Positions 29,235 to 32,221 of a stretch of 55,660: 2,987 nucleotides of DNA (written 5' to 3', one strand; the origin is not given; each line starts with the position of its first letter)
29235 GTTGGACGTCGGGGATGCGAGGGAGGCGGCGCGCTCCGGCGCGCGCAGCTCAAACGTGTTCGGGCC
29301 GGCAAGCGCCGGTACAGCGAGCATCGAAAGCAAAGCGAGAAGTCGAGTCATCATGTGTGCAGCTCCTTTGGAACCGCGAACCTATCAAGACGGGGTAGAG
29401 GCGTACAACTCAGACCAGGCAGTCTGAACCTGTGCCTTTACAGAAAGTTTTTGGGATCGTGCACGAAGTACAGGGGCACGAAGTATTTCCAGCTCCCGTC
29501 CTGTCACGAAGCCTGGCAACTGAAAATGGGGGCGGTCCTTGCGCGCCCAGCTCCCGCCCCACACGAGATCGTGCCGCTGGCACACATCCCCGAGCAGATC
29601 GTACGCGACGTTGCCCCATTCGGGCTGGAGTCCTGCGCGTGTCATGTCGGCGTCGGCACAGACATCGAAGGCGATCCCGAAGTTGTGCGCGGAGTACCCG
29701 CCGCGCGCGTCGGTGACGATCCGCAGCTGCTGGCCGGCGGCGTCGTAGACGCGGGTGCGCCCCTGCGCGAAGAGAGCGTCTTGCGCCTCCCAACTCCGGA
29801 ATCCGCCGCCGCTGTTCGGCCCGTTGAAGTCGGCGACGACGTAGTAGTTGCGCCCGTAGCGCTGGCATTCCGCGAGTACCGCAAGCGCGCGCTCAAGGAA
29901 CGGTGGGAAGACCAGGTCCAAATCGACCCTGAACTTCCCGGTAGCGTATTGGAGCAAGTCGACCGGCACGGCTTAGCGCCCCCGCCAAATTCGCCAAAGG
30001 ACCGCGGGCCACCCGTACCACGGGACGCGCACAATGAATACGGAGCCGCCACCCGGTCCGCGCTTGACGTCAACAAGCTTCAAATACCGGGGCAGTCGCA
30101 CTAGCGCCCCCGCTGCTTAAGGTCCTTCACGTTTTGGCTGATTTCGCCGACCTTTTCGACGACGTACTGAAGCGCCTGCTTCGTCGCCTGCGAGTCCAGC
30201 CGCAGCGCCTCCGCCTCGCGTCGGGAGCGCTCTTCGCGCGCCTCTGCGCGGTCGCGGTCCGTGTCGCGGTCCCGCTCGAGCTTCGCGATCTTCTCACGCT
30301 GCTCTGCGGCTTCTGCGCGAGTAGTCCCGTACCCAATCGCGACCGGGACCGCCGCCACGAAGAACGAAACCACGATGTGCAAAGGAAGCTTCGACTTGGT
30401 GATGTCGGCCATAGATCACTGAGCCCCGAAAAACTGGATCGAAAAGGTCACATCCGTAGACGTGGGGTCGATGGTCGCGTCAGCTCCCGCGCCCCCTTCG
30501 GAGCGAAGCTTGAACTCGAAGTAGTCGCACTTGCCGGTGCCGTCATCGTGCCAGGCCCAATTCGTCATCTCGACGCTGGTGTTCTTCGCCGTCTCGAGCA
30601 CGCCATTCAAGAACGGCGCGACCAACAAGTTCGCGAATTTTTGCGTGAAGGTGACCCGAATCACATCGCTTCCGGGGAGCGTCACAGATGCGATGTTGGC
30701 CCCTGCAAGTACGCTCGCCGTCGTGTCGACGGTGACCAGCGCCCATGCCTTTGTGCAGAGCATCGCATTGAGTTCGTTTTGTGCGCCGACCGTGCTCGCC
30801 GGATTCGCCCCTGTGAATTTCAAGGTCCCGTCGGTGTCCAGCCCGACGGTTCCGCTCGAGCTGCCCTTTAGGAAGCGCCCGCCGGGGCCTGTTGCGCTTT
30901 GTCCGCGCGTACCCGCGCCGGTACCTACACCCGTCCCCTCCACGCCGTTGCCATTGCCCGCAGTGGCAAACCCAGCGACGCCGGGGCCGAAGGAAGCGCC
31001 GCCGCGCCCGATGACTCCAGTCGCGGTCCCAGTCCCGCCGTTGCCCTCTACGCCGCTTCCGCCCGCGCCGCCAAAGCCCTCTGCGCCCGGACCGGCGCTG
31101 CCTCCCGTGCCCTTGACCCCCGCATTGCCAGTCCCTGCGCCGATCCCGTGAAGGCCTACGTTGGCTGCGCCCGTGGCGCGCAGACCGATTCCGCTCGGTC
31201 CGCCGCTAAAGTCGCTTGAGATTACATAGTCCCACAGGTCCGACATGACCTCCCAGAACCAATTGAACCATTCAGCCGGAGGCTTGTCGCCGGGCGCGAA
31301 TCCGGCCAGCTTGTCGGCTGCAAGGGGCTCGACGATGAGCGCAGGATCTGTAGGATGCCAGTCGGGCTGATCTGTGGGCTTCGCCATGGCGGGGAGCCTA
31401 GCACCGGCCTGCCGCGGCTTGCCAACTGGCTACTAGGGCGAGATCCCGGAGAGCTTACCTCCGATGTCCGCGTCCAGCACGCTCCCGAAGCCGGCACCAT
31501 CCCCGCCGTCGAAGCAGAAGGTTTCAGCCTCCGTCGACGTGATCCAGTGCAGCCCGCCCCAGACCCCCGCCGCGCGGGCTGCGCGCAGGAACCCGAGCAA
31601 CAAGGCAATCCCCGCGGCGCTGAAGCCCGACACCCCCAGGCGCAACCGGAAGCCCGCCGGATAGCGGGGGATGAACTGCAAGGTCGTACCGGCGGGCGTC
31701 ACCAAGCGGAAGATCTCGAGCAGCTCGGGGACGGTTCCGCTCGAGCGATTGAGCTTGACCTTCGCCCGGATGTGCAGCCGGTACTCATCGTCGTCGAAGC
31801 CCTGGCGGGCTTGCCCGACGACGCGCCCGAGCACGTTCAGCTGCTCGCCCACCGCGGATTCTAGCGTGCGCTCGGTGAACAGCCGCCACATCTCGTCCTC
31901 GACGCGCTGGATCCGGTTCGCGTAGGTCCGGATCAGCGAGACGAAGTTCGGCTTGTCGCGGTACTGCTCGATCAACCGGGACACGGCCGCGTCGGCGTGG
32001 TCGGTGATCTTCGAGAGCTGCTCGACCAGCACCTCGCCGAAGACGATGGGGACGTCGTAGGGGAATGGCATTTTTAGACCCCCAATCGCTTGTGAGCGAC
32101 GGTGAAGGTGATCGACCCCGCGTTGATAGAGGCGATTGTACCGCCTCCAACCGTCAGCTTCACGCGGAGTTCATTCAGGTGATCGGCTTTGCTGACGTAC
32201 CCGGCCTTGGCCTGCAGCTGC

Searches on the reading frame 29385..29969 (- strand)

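Call 54: search_protein_families(library=pfam, proteins=[window:29385-29969:-], max_evalue=0.01)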
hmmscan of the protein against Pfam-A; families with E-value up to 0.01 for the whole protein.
window:29385-29969:- (194 aa): 2 families
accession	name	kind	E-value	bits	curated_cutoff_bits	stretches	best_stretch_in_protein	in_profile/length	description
PF13539.11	Peptidase_M15_4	-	2.8e-11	44.2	25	1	89-151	4-70/70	D-alanyl-D-alanine carboxypeptidase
PF02557.22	VanY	-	4.2e-08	33.5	25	1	55-120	30-90/132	D-alanyl-D-alanine carboxypeptidase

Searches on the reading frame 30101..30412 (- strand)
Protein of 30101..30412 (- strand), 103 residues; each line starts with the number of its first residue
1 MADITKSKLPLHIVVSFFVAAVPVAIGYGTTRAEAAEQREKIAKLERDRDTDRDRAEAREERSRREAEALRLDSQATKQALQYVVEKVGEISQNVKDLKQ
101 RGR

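Call 54: search_protein_families(library=pfam, proteins=[window:30101-30412:-], max_evalue=0.01)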
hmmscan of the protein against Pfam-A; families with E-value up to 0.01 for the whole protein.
window:30101-30412:- (103 aa): 2 families
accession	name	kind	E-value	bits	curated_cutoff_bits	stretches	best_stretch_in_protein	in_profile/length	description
PF24073.1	DUF7365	-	2.1e-07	31.4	27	1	12-100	12-92/101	Coiled-coil region of unknown function (DUF7365)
PF25450.1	Rab11-FIP3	-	0.0094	16.7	31.9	0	32-101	35-104/125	Rab11-FIP3-like domain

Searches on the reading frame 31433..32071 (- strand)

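Call 54: search_protein_families(library=pfam, proteins=[window:31433-32071:-], max_evalue=0.01)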
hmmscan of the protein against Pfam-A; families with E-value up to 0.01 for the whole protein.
window:31433-32071:- (212 aa): 1 family
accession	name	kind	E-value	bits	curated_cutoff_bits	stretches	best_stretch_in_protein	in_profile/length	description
PF11041.13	DUF2612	-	1.1e-12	48.7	23.5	2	32-90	4-62/181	Protein of unknown function (DUF2612)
